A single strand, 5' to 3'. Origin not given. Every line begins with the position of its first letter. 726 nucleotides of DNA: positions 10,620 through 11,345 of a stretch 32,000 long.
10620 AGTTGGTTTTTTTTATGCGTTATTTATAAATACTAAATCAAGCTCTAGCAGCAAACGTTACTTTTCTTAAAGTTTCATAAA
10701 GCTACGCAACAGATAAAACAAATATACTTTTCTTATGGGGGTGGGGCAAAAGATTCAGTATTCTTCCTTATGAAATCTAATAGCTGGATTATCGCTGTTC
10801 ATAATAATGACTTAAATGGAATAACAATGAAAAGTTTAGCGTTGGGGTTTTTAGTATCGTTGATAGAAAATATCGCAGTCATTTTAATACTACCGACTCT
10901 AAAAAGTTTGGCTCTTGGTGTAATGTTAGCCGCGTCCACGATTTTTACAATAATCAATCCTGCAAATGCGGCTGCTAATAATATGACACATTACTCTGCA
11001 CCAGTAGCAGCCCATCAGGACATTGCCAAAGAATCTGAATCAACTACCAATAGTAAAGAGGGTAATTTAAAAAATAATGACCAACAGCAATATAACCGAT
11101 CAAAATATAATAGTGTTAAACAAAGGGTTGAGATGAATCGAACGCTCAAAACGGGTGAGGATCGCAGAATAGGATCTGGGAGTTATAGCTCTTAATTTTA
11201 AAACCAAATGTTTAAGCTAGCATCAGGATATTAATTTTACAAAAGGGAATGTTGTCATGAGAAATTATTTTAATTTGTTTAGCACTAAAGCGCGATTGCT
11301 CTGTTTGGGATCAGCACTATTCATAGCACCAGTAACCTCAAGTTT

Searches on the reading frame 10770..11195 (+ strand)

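Call 71: search_protein_families(library=pfam, proteins=[window:10770-11195:+], max_evalue=0.01)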
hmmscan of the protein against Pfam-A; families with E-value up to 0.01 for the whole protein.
window:10770-11195:+ (141 aa): 1 family
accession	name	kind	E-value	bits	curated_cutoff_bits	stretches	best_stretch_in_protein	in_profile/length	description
PF10614.14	CsgF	-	0.0057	17.3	25.8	1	48-120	11-83/132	Type VIII secretion system (T8SS), CsgF protein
